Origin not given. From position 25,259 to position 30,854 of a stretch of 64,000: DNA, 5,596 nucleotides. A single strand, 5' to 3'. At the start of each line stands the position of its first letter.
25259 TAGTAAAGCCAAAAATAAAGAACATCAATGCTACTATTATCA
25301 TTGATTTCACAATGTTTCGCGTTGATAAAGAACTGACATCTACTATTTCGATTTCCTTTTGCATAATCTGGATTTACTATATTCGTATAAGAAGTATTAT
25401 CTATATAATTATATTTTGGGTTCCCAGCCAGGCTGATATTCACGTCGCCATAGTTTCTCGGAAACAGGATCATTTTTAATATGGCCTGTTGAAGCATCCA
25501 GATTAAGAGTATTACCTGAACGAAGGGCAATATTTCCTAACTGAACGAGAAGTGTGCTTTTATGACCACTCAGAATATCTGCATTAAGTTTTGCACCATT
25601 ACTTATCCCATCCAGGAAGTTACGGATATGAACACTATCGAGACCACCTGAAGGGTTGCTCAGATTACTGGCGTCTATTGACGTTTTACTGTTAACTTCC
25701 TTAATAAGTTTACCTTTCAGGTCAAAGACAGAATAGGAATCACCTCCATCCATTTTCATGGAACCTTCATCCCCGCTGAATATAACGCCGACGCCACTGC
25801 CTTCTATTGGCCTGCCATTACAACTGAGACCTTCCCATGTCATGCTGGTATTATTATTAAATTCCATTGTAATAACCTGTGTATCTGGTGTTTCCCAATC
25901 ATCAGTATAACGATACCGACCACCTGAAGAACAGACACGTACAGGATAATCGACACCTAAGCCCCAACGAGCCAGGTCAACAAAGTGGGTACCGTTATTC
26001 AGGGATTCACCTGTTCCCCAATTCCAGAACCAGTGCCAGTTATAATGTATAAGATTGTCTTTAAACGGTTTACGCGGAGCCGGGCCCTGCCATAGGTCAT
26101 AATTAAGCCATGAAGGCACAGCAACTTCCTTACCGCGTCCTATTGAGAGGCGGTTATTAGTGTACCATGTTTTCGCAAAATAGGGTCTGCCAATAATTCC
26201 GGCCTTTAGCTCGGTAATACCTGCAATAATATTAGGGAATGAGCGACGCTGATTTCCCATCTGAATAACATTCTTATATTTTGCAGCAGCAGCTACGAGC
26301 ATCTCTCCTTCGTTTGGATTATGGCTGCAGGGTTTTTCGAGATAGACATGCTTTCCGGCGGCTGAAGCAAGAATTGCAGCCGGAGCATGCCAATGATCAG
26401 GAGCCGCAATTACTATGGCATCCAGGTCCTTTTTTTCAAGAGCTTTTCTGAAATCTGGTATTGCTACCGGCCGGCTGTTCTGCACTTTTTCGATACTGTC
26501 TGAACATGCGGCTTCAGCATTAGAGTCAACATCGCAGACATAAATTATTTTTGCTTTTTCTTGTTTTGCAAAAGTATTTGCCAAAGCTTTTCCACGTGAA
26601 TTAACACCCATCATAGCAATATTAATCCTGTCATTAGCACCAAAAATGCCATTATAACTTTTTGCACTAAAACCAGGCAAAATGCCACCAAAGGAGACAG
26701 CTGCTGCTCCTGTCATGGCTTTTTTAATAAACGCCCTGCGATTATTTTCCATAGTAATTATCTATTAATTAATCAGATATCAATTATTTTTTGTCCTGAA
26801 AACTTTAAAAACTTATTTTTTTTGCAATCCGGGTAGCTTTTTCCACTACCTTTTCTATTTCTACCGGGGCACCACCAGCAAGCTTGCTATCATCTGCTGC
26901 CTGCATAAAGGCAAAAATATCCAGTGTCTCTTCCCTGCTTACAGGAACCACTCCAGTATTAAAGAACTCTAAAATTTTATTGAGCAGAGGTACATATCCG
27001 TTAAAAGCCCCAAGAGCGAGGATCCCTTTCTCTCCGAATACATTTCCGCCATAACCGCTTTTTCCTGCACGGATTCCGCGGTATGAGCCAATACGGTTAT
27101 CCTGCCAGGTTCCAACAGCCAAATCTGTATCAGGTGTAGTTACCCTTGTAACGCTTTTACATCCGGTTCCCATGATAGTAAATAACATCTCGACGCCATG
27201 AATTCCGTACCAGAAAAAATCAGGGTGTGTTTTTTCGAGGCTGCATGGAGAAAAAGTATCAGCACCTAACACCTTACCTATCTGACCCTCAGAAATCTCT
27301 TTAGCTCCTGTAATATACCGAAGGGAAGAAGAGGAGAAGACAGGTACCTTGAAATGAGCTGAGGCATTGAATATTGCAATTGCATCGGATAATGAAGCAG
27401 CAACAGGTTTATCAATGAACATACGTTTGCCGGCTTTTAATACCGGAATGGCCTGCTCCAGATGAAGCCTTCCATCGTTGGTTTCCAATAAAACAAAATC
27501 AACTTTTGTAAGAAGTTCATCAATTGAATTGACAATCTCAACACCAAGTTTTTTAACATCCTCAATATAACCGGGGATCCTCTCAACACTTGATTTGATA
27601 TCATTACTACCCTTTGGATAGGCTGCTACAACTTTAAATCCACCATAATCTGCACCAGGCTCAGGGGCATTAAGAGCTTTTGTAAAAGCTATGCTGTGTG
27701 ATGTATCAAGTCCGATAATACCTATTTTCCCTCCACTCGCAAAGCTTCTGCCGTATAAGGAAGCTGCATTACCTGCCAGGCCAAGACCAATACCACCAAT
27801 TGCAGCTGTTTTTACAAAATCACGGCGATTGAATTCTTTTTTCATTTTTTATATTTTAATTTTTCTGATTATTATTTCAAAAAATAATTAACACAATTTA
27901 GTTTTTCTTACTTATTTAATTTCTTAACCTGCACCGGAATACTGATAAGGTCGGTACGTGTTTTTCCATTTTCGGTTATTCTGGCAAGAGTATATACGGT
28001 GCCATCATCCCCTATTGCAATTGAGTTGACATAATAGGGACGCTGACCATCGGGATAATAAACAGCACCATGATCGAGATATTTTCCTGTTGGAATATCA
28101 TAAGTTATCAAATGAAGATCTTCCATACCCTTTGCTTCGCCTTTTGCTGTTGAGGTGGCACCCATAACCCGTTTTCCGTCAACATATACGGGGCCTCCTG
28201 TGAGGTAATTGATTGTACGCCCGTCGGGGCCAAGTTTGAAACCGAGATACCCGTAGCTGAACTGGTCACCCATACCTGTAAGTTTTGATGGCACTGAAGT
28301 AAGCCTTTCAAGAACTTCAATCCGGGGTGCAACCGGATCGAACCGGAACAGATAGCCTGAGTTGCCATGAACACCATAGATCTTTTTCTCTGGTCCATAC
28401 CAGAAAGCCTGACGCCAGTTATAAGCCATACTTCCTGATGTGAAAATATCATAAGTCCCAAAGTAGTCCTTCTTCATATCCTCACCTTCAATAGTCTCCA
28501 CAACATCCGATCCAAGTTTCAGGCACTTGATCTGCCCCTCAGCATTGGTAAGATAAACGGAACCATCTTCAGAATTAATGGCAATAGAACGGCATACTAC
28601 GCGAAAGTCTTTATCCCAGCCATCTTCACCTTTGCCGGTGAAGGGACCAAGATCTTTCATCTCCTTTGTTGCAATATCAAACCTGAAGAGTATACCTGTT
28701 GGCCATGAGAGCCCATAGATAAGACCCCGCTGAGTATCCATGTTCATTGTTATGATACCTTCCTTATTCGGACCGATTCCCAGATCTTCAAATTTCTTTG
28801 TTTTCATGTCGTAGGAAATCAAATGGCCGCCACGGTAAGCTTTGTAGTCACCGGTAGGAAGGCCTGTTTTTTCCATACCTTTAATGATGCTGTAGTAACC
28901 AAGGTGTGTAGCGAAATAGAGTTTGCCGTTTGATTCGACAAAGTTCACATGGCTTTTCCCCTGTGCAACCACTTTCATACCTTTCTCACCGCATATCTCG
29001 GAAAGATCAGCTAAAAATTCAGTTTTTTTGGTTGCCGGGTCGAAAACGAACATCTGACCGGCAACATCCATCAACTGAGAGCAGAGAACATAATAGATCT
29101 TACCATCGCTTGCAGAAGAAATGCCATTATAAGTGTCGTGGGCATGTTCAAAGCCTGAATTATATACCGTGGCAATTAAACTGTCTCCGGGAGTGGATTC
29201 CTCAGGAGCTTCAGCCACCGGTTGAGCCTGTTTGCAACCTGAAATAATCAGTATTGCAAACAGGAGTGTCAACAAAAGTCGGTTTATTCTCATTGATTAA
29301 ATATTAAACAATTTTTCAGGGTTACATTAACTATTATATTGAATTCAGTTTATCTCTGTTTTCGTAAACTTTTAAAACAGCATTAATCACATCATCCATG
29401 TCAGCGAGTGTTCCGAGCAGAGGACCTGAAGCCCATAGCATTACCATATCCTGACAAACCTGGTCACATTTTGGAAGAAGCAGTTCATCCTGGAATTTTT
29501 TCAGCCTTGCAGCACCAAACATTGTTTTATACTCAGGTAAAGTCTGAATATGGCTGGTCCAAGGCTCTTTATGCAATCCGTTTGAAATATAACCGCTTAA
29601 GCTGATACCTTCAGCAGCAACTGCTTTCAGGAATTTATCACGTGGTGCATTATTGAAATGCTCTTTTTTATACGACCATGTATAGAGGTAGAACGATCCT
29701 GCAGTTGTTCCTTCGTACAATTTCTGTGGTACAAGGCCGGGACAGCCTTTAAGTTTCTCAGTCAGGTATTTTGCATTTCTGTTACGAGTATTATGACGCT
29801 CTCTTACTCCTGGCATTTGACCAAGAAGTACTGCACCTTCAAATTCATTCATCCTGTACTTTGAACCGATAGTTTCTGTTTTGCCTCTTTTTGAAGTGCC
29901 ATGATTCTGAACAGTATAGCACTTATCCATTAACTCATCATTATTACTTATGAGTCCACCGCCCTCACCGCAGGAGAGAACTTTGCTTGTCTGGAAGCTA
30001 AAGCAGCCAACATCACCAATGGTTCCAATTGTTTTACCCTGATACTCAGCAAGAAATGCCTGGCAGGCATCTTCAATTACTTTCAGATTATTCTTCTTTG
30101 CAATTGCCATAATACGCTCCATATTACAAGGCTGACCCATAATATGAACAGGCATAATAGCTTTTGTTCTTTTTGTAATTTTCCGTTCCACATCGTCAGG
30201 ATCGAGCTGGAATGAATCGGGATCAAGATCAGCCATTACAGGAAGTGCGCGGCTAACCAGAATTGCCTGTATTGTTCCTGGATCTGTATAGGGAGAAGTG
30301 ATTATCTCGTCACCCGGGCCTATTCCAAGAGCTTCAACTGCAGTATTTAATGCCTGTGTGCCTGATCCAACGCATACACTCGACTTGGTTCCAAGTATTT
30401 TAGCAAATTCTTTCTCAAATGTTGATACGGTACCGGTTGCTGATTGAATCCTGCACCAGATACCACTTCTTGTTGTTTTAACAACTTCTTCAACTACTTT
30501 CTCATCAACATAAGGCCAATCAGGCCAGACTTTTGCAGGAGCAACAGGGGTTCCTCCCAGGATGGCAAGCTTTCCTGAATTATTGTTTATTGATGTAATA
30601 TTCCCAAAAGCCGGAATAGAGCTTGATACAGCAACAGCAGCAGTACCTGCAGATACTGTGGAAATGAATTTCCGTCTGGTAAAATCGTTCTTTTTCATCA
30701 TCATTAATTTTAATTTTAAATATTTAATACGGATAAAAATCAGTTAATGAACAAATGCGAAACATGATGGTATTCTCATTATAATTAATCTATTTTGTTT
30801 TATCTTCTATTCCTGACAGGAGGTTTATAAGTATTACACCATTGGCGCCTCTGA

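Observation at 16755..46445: ECF-sigma/anti-sigma SusC/SusD locus whose cargo is mostly oxidoreductases and aminotransferases rather than glycoside hydrolases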

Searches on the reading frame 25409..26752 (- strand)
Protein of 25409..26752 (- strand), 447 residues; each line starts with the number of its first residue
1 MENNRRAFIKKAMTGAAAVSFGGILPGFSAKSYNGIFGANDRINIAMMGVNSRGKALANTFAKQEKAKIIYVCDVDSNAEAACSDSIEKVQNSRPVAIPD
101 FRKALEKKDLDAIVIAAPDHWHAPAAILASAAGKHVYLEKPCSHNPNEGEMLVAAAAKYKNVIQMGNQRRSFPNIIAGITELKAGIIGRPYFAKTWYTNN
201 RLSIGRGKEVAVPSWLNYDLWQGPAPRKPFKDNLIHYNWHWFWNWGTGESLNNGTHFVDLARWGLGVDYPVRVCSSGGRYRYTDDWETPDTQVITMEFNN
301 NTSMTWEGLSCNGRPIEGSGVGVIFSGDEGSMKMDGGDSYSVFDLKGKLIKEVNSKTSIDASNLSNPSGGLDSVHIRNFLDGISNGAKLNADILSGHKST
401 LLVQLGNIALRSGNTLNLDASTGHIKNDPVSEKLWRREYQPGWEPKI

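Call 4: search_protein_families(library=pfam, proteins=[window:25409-26752:-], max_evalue=0.01)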
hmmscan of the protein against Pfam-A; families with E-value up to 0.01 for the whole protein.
window:25409-26752:- (447 aa): 4 families
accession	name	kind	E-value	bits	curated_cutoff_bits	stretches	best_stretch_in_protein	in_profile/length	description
PF19051.5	GFO_IDH_MocA_C2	-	3.1e-16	60.1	23.3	1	209-443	45-252/254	Oxidoreductase family, C-terminal alpha/beta domain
PF01408.29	GFO_IDH_MocA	-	1.5e-15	58.4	24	1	43-166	1-119/120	Oxidoreductase family, NAD-binding Rossmann fold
PF02894.22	GFO_IDH_MocA_C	-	9.9e-10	39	22.9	1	218-406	20-206/218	Oxidoreductase family, C-terminal alpha/beta domain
PF22725.1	GFO_IDH_MocA_C3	-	1e-07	32.4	27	1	237-308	31-102/124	GFO/IDH/MocA C-terminal domain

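Call 7: search_protein_families(library=ncbifam, proteins=[window:25409-26752:-], max_evalue=0.001)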
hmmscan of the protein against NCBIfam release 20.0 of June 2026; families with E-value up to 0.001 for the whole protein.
window:25409-26752:- (447 aa): 8 families
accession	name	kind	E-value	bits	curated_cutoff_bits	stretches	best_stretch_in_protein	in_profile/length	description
NF058561.1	BT_2158_fam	equivalog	3e-43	148.1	750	1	4-304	1-291/487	glycoside 3-dehydrogenase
TIGR04380.1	myo_inos_iolG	equivalog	1.5e-19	70.1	355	1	43-192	2-147/330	inositol 2-dehydrogenase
NF040723.1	UDP-GlcNAcDh_Arch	equivalog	2.9e-11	43.5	450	1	44-188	2-139/302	UDP-N-acetylglucosamine 3-dehydrogenase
NF052479.1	LevoglcsnDh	equivalog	9.7e-11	41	650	1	73-189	40-153/386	levoglucosan dehydrogenase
NF052679.1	InsChiInosDhIolG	equivalog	7.9e-09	35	540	1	45-209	5-167/343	bifunctional inositol 2-dehydrogenase/D-chiro-inositol 1-dehydrogenase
NF058563.1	BT_2159_fam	equivalog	1.7e-07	30.6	650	1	43-162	1-115/350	disaccharide 3-dehydrogenase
NF008607.0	PRK11579.1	subfamily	3e-07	29.7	330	1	81-202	34-157/346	oxidoreductase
NF041392.1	XylDh_Gfo6_Halo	equivalog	9e-07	28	350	1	41-198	15-171/350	D-xylose 1-dehydrogenase Gfo6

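Call 79: search_solved_structures(query=window:25409-26752:-, max_evalue=1e-10)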
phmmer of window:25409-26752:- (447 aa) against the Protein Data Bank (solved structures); distinct sequences matched with E-value up to 1e-10: 2.
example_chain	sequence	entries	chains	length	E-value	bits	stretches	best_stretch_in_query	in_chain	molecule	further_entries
8tdf_A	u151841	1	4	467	5e-27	97.7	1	38-276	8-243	Dehydrogenase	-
8tdh_A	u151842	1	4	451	3.2e-26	95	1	41-276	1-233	Predicted dehydrogenases and related proteins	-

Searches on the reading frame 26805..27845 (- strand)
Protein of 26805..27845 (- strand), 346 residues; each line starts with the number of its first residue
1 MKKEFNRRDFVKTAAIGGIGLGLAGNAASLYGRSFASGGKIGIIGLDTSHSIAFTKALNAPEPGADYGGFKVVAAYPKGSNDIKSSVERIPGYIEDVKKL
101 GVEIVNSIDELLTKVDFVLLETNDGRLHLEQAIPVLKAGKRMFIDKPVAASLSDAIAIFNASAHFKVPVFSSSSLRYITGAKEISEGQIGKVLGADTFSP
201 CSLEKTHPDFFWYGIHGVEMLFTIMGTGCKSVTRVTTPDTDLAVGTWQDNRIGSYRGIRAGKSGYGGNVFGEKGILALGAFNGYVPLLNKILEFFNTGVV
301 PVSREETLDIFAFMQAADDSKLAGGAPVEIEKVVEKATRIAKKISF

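Call 4: search_protein_families(library=pfam, proteins=[window:26805-27845:-], max_evalue=0.01)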
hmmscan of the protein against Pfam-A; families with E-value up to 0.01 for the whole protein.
window:26805-27845:- (346 aa): 1 family
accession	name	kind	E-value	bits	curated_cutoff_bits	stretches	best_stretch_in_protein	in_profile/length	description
PF01408.29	GFO_IDH_MocA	-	2.9e-09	38.1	24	1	40-163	2-110/120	Oxidoreductase family, NAD-binding Rossmann fold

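Call 7: search_protein_families(library=ncbifam, proteins=[window:26805-27845:-], max_evalue=0.001)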
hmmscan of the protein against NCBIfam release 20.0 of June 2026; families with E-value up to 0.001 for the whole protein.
window:26805-27845:- (346 aa): 3 families
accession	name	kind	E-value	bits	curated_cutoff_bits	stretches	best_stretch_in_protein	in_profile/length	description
TIGR04380.1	myo_inos_iolG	equivalog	0.00023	20.2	355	1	98-192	45-145/330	inositol 2-dehydrogenase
TIGR01409.1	TAT_signal_seq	domain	0.00034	20.8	16.7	1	6-25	2-21/29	twin-arginine translocation signal domain-containing protein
NF052479.1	LevoglcsnDh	equivalog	0.00051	18.8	650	1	116-193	75-155/386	levoglucosan dehydrogenase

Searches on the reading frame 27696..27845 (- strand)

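Call 96: search_protein_families(library=pfam, proteins=[window:27696-27845:-], max_evalue=10)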
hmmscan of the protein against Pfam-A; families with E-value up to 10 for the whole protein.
seq(50 aa): 2 families
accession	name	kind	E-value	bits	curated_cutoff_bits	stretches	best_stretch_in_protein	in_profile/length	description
PF10518.14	TAT_signal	-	0.0015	18.8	22.7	1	4-24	1-21/21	TAT (twin-arginine translocation) pathway signal sequence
PF10399.14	UCR_Fe-S_N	-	0.09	12.7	24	1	3-24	7-30/41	Ubiquitinol-cytochrome C reductase Fe-S subunit TAT signal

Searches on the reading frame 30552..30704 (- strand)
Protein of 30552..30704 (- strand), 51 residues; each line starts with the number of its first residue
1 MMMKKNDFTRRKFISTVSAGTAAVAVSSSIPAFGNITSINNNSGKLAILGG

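Call 96: search_protein_families(library=pfam, proteins=[window:30552-30704:-], max_evalue=10)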
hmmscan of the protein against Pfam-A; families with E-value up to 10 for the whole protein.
seq(51 aa): 2 families
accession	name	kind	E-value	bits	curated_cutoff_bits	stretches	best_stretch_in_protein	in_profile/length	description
PF10399.14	UCR_Fe-S_N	-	0.012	15.5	24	1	5-26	6-27/41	Ubiquitinol-cytochrome C reductase Fe-S subunit TAT signal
PF10518.14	TAT_signal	-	0.095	13.2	22.7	1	7-26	1-20/21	TAT (twin-arginine translocation) pathway signal sequence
